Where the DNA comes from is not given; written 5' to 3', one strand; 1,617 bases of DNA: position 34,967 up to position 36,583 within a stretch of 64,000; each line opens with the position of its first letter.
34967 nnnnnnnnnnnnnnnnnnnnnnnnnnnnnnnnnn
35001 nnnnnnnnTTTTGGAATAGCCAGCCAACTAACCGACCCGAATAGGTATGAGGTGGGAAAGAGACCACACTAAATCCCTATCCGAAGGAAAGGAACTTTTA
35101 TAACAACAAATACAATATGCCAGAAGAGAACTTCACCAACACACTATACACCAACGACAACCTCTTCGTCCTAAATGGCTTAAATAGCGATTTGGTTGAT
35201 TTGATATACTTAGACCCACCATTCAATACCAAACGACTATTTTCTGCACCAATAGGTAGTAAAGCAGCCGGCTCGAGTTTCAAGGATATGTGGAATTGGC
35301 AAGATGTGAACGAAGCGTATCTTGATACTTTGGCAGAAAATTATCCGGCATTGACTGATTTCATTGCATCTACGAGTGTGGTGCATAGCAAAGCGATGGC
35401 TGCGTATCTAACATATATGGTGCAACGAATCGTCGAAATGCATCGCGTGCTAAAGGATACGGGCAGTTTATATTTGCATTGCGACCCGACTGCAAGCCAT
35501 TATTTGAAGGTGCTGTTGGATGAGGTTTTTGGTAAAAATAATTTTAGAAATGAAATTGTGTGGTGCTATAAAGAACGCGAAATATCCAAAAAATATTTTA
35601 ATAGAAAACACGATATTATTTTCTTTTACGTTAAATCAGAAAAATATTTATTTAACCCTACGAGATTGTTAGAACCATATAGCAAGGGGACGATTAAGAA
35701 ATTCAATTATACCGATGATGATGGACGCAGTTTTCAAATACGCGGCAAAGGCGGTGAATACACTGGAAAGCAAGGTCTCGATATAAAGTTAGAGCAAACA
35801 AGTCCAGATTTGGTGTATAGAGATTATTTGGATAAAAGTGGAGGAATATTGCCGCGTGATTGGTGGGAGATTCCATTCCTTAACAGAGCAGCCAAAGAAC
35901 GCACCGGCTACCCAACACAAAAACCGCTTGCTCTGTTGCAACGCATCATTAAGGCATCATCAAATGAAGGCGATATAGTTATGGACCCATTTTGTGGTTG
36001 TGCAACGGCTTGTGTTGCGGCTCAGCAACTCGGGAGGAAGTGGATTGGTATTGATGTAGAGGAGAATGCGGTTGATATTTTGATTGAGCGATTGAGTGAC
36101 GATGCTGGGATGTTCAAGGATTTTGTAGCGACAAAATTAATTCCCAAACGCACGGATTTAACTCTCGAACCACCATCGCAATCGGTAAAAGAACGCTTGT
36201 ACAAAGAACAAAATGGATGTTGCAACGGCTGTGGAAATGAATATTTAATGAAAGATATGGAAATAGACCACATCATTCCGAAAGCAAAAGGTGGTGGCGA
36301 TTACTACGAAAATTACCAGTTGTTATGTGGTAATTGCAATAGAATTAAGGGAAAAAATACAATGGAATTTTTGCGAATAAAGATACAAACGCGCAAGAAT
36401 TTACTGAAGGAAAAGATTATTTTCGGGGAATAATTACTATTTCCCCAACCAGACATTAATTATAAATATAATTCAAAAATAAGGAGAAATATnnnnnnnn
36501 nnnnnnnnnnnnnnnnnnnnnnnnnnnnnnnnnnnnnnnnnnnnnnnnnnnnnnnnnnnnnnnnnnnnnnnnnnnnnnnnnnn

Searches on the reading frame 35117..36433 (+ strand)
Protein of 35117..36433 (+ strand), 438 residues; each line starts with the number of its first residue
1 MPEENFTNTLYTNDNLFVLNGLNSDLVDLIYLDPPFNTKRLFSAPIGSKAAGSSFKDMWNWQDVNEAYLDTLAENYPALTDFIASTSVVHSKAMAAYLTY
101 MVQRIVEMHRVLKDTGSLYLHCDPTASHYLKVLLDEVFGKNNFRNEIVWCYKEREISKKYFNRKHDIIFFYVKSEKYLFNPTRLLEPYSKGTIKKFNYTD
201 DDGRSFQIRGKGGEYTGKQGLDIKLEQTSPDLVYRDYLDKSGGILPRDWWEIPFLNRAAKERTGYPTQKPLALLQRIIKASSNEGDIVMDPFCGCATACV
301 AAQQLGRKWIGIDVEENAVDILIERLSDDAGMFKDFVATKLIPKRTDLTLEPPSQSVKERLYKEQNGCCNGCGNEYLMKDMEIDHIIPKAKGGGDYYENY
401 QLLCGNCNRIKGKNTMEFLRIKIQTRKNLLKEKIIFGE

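Call 4: search_protein_families(library=pfam, proteins=[window:35117-36433:+], max_evalue=0.01)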
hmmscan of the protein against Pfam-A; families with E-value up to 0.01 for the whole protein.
window:35117-36433:+ (438 aa): 6 families
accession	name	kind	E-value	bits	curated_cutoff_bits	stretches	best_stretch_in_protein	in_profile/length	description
PF01555.25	N6_N4_Mtase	-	1.4e-50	172.7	26.7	1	27-322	1-219/221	DNA methylase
PF01844.29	HNH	-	1.2e-11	44.9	21.4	1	369-413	1-46/47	HNH endonuclease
PF14279.12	HNH_5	-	8e-11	42.1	27.5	1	369-419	1-51/56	HNH endonuclease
PF02945.21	Endonuclease_7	-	5.8e-05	23.4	23.6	1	355-421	12-75/82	Recombination endonuclease VII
PF13395.12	HNH_4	-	0.00019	21.8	22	1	379-415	16-52/54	HNH endonuclease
PF13847.12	Methyltransf_31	-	0.005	17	27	0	283-321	2-43/145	Methyltransferase domain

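Call 6: search_protein_families(library=ncbifam, proteins=[window:35117-36433:+], max_evalue=0.01)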
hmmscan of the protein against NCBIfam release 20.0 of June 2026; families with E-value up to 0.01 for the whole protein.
window:35117-36433:+ (438 aa): 8 families
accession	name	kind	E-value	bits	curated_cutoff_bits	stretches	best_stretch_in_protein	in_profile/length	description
NF008572.0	PRK11524.1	equivalog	5e-35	121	292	3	245-330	175-260/294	adenine-specific DNA-methyltransferase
NF050803.1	DnaMtaseCcrMCaul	equivalog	1.3e-21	77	830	1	259-330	180-251/350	adenine-specific DNA-methyltransferase CcrM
NF010253.0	PRK13699.1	subfamily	5.5e-13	49.1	244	1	264-326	143-205/226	DNA methyltransferase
NF049971.1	CRISPR_Cas9d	exception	1.5e-12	47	375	1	351-415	530-597/986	type II CRISPR RNA-guided endonuclease Cas9d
NF040563.1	guided_IscB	equivalog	2.2e-09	36.9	175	1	356-427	182-251/314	RNA-guided endonuclease IscB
TIGR01865.2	cas_Csn1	equivalog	7e-06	24.6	100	1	356-425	563-638/1070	type II CRISPR RNA-guided endonuclease Cas9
TIGR01177.1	TIGR01177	hypoth_equivalog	4e-05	23.1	316.55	1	214-319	109-217/330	TIGR01177 family methyltransferase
TIGR02646.1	TIGR02646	subfamily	0.00075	19.6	52.15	1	355-412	13-69/144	retron system putative HNH endonuclease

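Call 11: find_encoding_contigs(protein=window:35117-36433:+, flank=10000, max_places=10)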
Protein window:35117-36433:+ (438 aa): no gene with exactly this product is on record in the collection.

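Call 14: search_solved_structures(query=window:35117-36433:+, max_evalue=0.01)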
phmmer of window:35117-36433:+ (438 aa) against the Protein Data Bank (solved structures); distinct sequences matched with E-value up to 0.01: 33.
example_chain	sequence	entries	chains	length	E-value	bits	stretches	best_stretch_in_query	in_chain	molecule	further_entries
9c3u_A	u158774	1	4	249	8.5e-18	67.6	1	243-326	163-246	Methyltransferase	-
8urk_A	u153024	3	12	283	1.1e-17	67.3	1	243-327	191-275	Methyltransferase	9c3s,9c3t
1eg2_A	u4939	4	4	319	3.9e-16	62.2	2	243-313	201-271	MODIFICATION METHYLASE RSRI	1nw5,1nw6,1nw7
1nw8_A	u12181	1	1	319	4e-16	62.1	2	243-313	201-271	MODIFICATION METHYLASE RSRI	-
6pbd_A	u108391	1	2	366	2.9e-14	56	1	257-318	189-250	Modification methylase CcrMI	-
1g60_A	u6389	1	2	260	7e-13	51.4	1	265-317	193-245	Adenine-specific Methyltransferase MboIIA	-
6k0w_B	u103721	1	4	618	1.5e-12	50.4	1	8-178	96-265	Adenine specific DNA methyltransferase (Mod)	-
5hfj_A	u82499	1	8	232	2.5e-11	46.3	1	260-319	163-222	Adenine specific DNA methyltransferase (DpnA)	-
5hek_A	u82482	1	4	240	2.7e-11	46.2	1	260-319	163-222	Adenine specific DNA methyltransferase (DpnA)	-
4zcf_A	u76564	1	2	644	2.3e-08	36.5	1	5-180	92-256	Restriction endonuclease EcoP15I, modification subunit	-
8s9n_A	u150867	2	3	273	2.9e-08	36.2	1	260-327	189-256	DNA cytosine-N4 methyltransferase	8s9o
8s9m_A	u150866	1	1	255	3.6e-08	35.9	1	260-327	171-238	DNA cytosine-N4 methyltransferase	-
7dsu_A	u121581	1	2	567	1.1e-07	34.3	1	94-144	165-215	Mbo45V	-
8d2k_A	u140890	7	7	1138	1.9e-07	33.5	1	349-415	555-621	CRISPR-associated endonuclease, Csn1 family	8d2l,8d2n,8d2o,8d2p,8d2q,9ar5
2zie_A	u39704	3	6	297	4e-07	32.5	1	263-329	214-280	Putative modification methylase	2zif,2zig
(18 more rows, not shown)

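Call 19: search_protein_families(library=padloc, proteins=[window:35117-36433:+], max_evalue=0.01)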
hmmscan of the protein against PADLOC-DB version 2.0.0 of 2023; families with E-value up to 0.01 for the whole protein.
window:35117-36433:+ (438 aa): 96 families (the best 25 are shown)
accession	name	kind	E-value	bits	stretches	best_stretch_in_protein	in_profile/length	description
PDLC03339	MTase_II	-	1.4e-69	232.8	2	94-327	57-272/399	Type II methyltransferase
PDLC03300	MTase_II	-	3.3e-57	191.8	2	6-182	10-172/302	Type II methyltransferase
PDLC03354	MTase_II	-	9.3e-51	171.1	2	7-208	60-240/425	Type II methyltransferase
PDLC03371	MTase_II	-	7.4e-46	154.8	1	5-328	8-254/260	Type II methyltransferase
PDLC03299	MTase_II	-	8.2e-44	148.3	3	245-327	176-258/296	Type II methyltransferase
PDLC03633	MTase_III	-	2e-38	130.5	2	4-200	74-255/616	Type III methyltransferase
PDLC03636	MTase_III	-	3.7e-37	126.4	2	96-205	95-202/575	Type III methyltransferase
PDLC03635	MTase_III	-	2.2e-33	113.9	2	95-190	266-364/708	Type III methyltransferase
PDLC03638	MTase_III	-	3e-31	106.5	2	95-180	429-515/816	Type III methyltransferase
PDLC03644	MTase_III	-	2.4e-30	103.8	2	96-180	108-193/542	Type III methyltransferase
PDLC03387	MTase_II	-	4.6e-27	92.9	1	143-328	142-277/289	Type II methyltransferase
PDLC03320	MTase_II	-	3.1e-26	90.2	2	243-328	191-276/289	Type II methyltransferase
PDLC03265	MTase_II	-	4.9e-26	89.9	2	265-328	267-330/333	Type II methyltransferase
PDLC03641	MTase_III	-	6.4e-25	85.8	2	5-203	102-286/657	Type III methyltransferase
PDLC03238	MTase_II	-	4.6e-24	83.2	3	236-328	276-365/428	Type II methyltransferase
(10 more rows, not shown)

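Call 25: find_homologous_proteins(query=window:35117-36433:+, max_evalue=1e-10)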
Query window:35117-36433:+ (438 aa): 8000 proteins with E <= 1e-10 among 8000 candidates; the best 120 are listed.
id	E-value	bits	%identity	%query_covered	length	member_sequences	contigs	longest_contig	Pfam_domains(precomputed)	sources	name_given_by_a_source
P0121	0.0e+0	1026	100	100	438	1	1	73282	PF01844.30,PF14279.13,PF01555.25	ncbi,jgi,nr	ncbi:MAG: HNH endonuclease [Ignavibacteria bacterium]|jgi:site-specific DNA-methyltransferase (adeni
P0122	3.7e-251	852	80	100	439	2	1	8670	PF13395.13,PF01844.30,PF02945.22,PF14279.13,PF01555.25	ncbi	-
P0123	9.5e-251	850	80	100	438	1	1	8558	PF01844.30,PF02945.22,PF14279.13,PF01555.25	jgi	jgi:site-specific DNA-methyltransferase (adenine-specific)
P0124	3.7e-248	842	79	100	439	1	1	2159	PF13395.13,PF01844.30,PF02945.22,PF14279.13,PF01555.25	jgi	-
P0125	4.6e-246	835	79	99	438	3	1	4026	PF13395.13,PF01844.30,PF02945.22,PF14279.13,PF01555.25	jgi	-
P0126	1.1e-239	814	75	99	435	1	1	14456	PF01844.30,PF14279.13,PF01555.25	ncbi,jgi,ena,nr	ncbi:MAG: HNH endonuclease [Paludibacter sp.]|nr:HNH endonuclease [Paludibacter sp.]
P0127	1.3e-238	810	76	99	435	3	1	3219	PF01844.30,PF14279.13,PF01555.25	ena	-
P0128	5.3e-238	808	77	99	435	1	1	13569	PF13395.13,PF01844.30,PF14279.13,PF01555.25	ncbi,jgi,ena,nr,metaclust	ncbi:MAG: HNH endonuclease [Chitinivibrionia bacterium]|nr:HNH endonuclease [Chitinivibrionia bacter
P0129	7.6e-225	765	77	100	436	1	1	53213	PF01844.30,PF02945.22,PF14279.13,PF01555.25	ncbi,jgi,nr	ncbi:MAG: HNH endonuclease [Ignavibacteria bacterium]|jgi:site-specific DNA-methyltransferase (adeni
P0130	1.5e-224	764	80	100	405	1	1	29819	PF01844.30,PF14279.13,PF01555.25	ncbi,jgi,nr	ncbi:MAG: HNH endonuclease [Ignavibacteria bacterium]|jgi:site-specific DNA-methyltransferase (adeni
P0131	6.6e-211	719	72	100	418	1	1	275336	PF01844.30,PF14279.13,PF01555.25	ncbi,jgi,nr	ncbi:MAG: HNH endonuclease [Ignavibacteria bacterium]|jgi:site-specific DNA-methyltransferase (adeni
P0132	5.6e-210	716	68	100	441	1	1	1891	PF01844.30,PF14279.13,PF01555.25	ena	-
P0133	3.9e-205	700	68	100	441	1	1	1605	PF01844.30,PF14279.13,PF01555.25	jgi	jgi:site-specific DNA-methyltransferase (adenine-specific)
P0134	3.6e-203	693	66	100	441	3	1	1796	PF01844.30,PF14279.13,PF01555.25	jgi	-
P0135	1.0e-201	689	70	100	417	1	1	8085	PF01844.30,PF02945.22,PF14279.13,PF01555.25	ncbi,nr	ncbi:MAG: HNH endonuclease [Ignavibacteria bacterium]|nr:HNH endonuclease [Ignavibacteria bacterium]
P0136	1.1e-201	689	70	100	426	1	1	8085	PF01844.30,PF02945.22,PF14279.13,PF01555.25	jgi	jgi:site-specific DNA-methyltransferase (adenine-specific)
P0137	5.6e-200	683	67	100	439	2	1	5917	PF01844.30,PF02945.22,PF14279.13,PF01555.25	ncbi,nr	ncbi:MAG: HNH endonuclease [Planctomycetaceae bacterium]|nr:HNH endonuclease [Planctomycetaceae bact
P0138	2.3e-199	681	65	100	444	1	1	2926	PF01844.30,PF14279.13,PF01555.25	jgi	jgi:site-specific DNA-methyltransferase (adenine-specific)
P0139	3.4e-199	680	65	100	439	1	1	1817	PF01844.30,PF14279.13,PF01555.25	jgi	jgi:site-specific DNA-methyltransferase (adenine-specific)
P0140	3.8e-198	677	64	99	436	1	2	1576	PF01844.30,PF14279.13,PF01555.25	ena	-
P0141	4.3e-198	677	66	98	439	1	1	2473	PF01844.30,PF02945.22,PF14279.13,PF01555.25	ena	-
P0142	9.0e-198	676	69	100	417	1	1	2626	PF01844.30,PF14279.13,PF01555.25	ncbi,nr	ncbi:hypothetical protein FACS189456_6830 [Bacteroidia bacterium]|nr:hypothetical protein FACS189456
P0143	1.1e-197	675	69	100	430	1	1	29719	PF01844.30,PF02945.22,PF14279.13,PF01555.25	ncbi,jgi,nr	ncbi:MAG: HNH endonuclease [Ignavibacteria bacterium]|jgi:site-specific DNA-methyltransferase (adeni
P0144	3.5e-197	674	67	100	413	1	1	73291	PF01844.30,PF14279.13,PF01555.25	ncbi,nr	ncbi:hypothetical protein FACS189452_00410 [Bacteroidia bacterium]|nr:hypothetical protein FACS18945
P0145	9.9e-197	672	64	99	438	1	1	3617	PF01844.30,PF02945.22,PF14279.13,PF01555.25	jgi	jgi:site-specific DNA-methyltransferase (adenine-specific)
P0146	1.6e-196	672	65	100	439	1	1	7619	PF01844.30,PF14279.13,PF01555.25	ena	-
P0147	1.3e-195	669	64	99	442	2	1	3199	PF01844.30,PF14279.13,PF01555.25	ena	-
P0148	2.9e-195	667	69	99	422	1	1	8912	PF01844.30,PF14279.13,PF01555.25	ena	-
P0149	8.2e-194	663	67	98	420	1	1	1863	PF01844.30,PF14279.13,PF01555.25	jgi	jgi:site-specific DNA-methyltransferase (adenine-specific)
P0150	1.9e-193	661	67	99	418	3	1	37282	PF01844.30,PF14279.13,PF01555.25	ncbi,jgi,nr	ncbi:MAG: HNH endonuclease [Dysgonamonadaceae bacterium]|jgi:site-specific DNA-methyltransferase (ad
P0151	2.1e-193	661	67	99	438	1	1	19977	PF01844.30,PF02945.22,PF14279.13,PF01555.25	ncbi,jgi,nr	ncbi:MAG: HNH endonuclease [Prevotella sp.]|jgi:site-specific DNA-methyltransferase (adenine-specifi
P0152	2.6e-193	661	68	100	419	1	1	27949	PF01844.30,PF14279.13,PF01555.25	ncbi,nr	ncbi:hypothetical protein FACS189467_3310 [Bacteroidia bacterium]|nr:hypothetical protein FACS189467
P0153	3.3e-193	661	65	100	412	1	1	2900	PF01844.30,PF14279.13,PF01555.25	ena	-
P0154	6.2e-193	660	64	100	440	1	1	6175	PF01844.30,PF02945.22,PF14279.13,PF01555.25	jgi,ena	-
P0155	8.5e-193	659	67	99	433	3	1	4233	PF01844.30,PF14279.13,PF01555.25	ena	-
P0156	3.6e-192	657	66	100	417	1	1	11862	PF01844.30,PF14279.13,PF01555.25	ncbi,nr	ncbi:hypothetical protein FACS1894201_02660 [Bacteroidia bacterium]|nr:hypothetical protein FACS1894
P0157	5.6e-192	657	63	100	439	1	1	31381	PF01844.30,PF14279.13,PF01555.25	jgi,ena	-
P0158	1.0e-191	656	67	100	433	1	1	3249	PF01844.30,PF14279.13,PF01555.25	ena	-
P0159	1.2e-191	656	62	98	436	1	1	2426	PF01844.30,PF14279.13,PF01555.25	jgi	jgi:site-specific DNA-methyltransferase (adenine-specific)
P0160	1.9e-191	655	66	99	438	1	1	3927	PF01844.30,PF02945.22,PF14279.13,PF01555.25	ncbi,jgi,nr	ncbi:MAG: HNH endonuclease [Prevotella sp.]|jgi:site-specific DNA-methyltransferase (adenine-specifi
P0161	2.1e-191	655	63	100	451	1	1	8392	PF01844.30,PF14279.13,PF01555.25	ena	-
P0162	2.3e-191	655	67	100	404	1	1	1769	PF01844.30,PF14279.13,PF01555.25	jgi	jgi:site-specific DNA-methyltransferase (adenine-specific)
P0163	3.4e-191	654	62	98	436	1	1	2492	PF01844.30,PF14279.13,PF01555.25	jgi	jgi:site-specific DNA-methyltransferase (adenine-specific)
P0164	3.8e-191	654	64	100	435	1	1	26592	PF13395.13,PF01844.30,PF14279.13,PF01555.25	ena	-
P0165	6.0e-191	653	65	99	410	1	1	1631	PF01844.30,PF14279.13,PF01555.25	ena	-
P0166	7.2e-191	653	65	100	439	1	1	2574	PF01844.30,PF14279.13,PF01555.25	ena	-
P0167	1.2e-190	652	65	99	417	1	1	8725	PF01844.30,PF14279.13,PF01555.25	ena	-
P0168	1.2e-190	652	64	100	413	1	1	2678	PF01844.30,PF14279.13,PF01555.25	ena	-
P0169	1.3e-190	652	66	100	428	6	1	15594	PF01844.30,PF14279.13,PF01555.25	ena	-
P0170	3.7e-190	651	66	100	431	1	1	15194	PF01844.30,PF14279.13,PF01555.25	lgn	-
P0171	4.9e-190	650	65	100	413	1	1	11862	PF01844.30,PF14279.13,PF01555.25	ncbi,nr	ncbi:hypothetical protein FACS1894201_02670 [Bacteroidia bacterium]|nr:hypothetical protein FACS1894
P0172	4.9e-190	650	65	99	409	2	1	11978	PF01844.30,PF02945.22,PF14279.13,PF01555.25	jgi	jgi:site-specific DNA-methyltransferase (adenine-specific)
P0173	5.0e-190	650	64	100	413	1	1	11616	PF01844.30,PF14279.13,PF01555.25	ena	-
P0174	5.3e-190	650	66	99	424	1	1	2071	PF01844.30,PF14279.13,PF01555.25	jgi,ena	-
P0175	6.6e-190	650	68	99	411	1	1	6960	PF01844.30,PF14279.13,PF01555.25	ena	-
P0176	9.1e-190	649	67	99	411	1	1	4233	PF01844.30,PF14279.13,PF01555.25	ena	-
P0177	1.2e-189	649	64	100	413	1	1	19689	PF01844.30,PF14279.13,PF01555.25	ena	-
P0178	1.4e-189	649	63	99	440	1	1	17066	PF01844.30,PF14279.13,PF01555.25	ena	-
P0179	1.7e-189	648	66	100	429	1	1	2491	PF01844.30,PF14279.13,PF01555.25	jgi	jgi:site-specific DNA-methyltransferase (adenine-specific)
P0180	1.7e-189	648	66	100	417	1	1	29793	PF01844.30,PF14279.13,PF01555.25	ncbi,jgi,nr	ncbi:MAG: HNH endonuclease [Bacteroidales bacterium]|jgi:site-specific DNA-methyltransferase (adenin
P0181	2.2e-189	648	67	99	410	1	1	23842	PF01844.30,PF14279.13,PF01555.25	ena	-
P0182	3.6e-189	647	64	99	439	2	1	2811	PF01844.30,PF02945.22,PF14279.13,PF01555.25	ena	-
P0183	4.2e-189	647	65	99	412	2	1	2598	PF01844.30,PF02945.22,PF14279.13,PF01555.25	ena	-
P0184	5.0e-189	647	67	100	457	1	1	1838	PF13395.13,PF01844.30,PF14279.13,PF01555.25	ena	-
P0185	5.9e-189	647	65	99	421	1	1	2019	PF13395.13,PF01844.30,PF14279.13,PF01555.25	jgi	-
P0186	6.8e-189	646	66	100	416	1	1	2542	PF01844.30,PF14279.13,PF01555.25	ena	-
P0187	8.2e-189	646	65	99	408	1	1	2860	PF01844.30,PF14279.13,PF01555.25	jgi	-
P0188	8.9e-189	646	66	100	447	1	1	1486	PF01844.30,PF14279.13,PF01555.25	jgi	-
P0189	1.3e-188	645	64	99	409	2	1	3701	PF01844.30,PF14279.13,PF01555.25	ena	-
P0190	1.4e-188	645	65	95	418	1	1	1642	PF02086.22,PF01844.30,PF14279.13,PF01555.25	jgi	-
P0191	2.6e-188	644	64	100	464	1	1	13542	PF01844.30,PF14279.13,PF01555.25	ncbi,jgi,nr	ncbi:MAG: HNH endonuclease [Ignavibacteria bacterium]|jgi:site-specific DNA-methyltransferase (adeni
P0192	3.2e-188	644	65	100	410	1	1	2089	PF01844.30,PF14279.13,PF01555.25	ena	-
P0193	3.4e-188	644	65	100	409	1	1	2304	PF01844.30,PF14279.13,PF01555.25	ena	-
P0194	3.9e-188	644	65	100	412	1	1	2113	PF01844.30,PF14279.13,PF01555.25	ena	-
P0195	4.6e-188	644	66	99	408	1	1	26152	PF01844.30,PF14279.13,PF01555.25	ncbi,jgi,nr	ncbi:MAG: HNH endonuclease [Chitinivibrionia bacterium]|nr:HNH endonuclease [Chitinivibrionia bacter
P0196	4.9e-188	644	65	100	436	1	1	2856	PF01844.30,PF14279.13,PF01555.25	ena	-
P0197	5.6e-188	643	67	99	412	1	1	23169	PF13395.13,PF01844.30,PF14279.13,PF01555.25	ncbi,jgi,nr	ncbi:MAG: HNH endonuclease [Bacteroidales bacterium]|jgi:site-specific DNA-methyltransferase (adenin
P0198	8.4e-188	643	66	99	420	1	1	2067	PF01844.30,PF02945.22,PF14279.13,PF01555.25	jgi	jgi:site-specific DNA-methyltransferase (adenine-specific)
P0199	1.1e-187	642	66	100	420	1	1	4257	PF01844.30,PF14279.13,PF01555.25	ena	-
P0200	1.6e-187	642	65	99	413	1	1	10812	PF01844.30,PF14279.13,PF01555.25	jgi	jgi:site-specific DNA-methyltransferase (adenine-specific)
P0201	1.7e-187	642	65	99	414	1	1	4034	PF13395.13,PF01844.30,PF14279.13,PF01555.25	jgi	jgi:site-specific DNA-methyltransferase (adenine-specific)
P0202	1.8e-187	642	64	100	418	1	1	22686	PF01844.30,PF14279.13,PF01555.25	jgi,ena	-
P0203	2.3e-187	641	65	99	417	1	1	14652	PF01844.30,PF02945.22,PF14279.13,PF01555.25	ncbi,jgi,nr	ncbi:MAG: HNH endonuclease [Prevotellaceae bacterium]|jgi:site-specific DNA-methyltransferase (adeni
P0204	2.6e-187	641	64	100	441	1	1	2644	PF01844.30,PF14279.13,PF01555.25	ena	-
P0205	3.3e-187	641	67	99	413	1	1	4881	PF01844.30,PF14279.13,PF01555.25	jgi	jgi:site-specific DNA-methyltransferase (adenine-specific)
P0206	4.5e-187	640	66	99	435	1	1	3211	PF13395.13,PF01844.30,PF14279.13,PF01555.25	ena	-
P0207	4.6e-187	640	66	99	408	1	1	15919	PF13395.13,PF01844.30,PF14279.13,PF01555.25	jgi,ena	-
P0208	6.0e-187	640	66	99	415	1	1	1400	PF01844.30,PF14279.13,PF01555.25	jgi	jgi:site-specific DNA-methyltransferase (adenine-specific)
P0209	6.2e-187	640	65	99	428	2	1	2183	PF01844.30,PF14279.13,PF01555.25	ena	-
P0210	7.1e-187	640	63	99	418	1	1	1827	PF01844.30,PF02945.22,PF14279.13,PF01555.25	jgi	-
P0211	8.9e-187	639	66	100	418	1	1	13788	PF01844.30,PF14279.13,PF01555.25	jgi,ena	-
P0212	1.1e-186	639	65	99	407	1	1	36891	PF13395.13,PF01844.30,PF14279.13,PF01555.25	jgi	jgi:site-specific DNA-methyltransferase (adenine-specific)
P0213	1.5e-186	639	65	99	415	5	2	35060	PF01844.30,PF14279.13,PF01555.25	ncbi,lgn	-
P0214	1.5e-186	639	65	100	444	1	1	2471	PF01844.30,PF14279.13,PF01555.25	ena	-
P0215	1.8e-186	638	66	99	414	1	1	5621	PF01844.30,PF14279.13,PF01555.25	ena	-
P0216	2.1e-186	638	66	99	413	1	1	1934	PF13395.13,PF01844.30,PF14279.13,PF01555.25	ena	-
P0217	2.1e-186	638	65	99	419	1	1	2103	PF01844.30,PF14279.13,PF01555.25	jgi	-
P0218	2.4e-186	638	64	99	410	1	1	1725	PF01844.30,PF14279.13,PF01555.25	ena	-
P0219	2.7e-186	638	64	98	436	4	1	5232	PF01844.30,PF14279.13,PF01555.25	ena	-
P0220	2.9e-186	638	65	99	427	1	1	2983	PF01844.30,PF02945.22,PF14279.13,PF01555.25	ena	-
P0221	2.9e-186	638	66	99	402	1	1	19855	PF13395.13,PF01844.30,PF14279.13,PF01555.25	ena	-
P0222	3.8e-186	637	64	100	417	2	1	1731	PF01844.30,PF14279.13,PF01555.25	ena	-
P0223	4.8e-186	637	66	100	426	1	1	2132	PF01844.30,PF14279.13,PF01555.25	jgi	-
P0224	5.5e-186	637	67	99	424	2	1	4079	PF13395.13,PF01844.30,PF02945.22,PF14279.13,PF01555.25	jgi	-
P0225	5.7e-186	637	64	100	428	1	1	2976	PF01844.30,PF14279.13,PF01555.25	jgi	-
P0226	5.9e-186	637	64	100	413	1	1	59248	PF13395.13,PF01844.30,PF14279.13,PF01555.25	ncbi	-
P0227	6.2e-186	637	65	100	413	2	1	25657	PF01844.30,PF14279.13,PF01555.25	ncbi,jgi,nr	ncbi:MAG: HNH endonuclease [Candidatus Symbiothrix sp.]|jgi:site-specific DNA-methyltransferase (ade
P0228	6.7e-186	637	64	99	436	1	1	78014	PF01844.30,PF14279.13,PF01555.25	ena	-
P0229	9.2e-186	636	65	99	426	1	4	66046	PF01844.30,PF14279.13,PF01555.25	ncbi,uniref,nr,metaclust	ncbi:DNA methyltransferase [Candidatus Symbiothrix dinenymphae]|uniref:DNA methyltransferase n=1 Tax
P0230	9.6e-186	636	63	100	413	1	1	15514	PF01844.30,PF14279.13,PF01555.25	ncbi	ncbi:DNA methylase [Fibrobacteria bacterium R8-3-H12]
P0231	1.1e-185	636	66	100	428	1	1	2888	PF13395.13,PF01844.30,PF14279.13,PF01555.25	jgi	jgi:site-specific DNA-methyltransferase (adenine-specific)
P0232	1.2e-185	636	65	99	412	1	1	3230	PF01844.30,PF14279.13,PF01555.25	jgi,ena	-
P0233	1.8e-185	635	65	100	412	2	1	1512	PF01844.30,PF14279.13,PF01555.25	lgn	-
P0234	1.8e-185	635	64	100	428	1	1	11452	PF01844.30,PF14279.13,PF01555.25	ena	-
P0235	1.9e-185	635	64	99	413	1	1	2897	PF01844.30,PF14279.13,PF01555.25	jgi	jgi:site-specific DNA-methyltransferase (adenine-specific)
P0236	1.9e-185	635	64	95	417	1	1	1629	PF13395.13,PF01844.30,PF14279.13,PF01555.25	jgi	jgi:site-specific DNA-methyltransferase (adenine-specific)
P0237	2.0e-185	635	64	100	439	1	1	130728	PF13395.13,PF01844.30,PF14279.13,PF01555.25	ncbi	ncbi:DNA methylase [Fibrobacteria bacterium R8-3-H12]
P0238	2.7e-185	635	61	99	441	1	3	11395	PF13395.13,PF01844.30,PF14279.13,PF01555.25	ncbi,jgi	ncbi:MAG: hypothetical protein RL208_583 [Pseudomonadota bacterium]|jgi:site-specific DNA-methyltran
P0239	3.1e-185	634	66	99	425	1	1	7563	PF13395.13,PF01844.30,PF14279.13,PF01555.25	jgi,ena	-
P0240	3.4e-185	634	66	99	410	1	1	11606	PF01844.30,PF14279.13,PF01555.25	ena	-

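Call 26: find_encoding_contigs(protein=P0131, flank=6000, max_places=3)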
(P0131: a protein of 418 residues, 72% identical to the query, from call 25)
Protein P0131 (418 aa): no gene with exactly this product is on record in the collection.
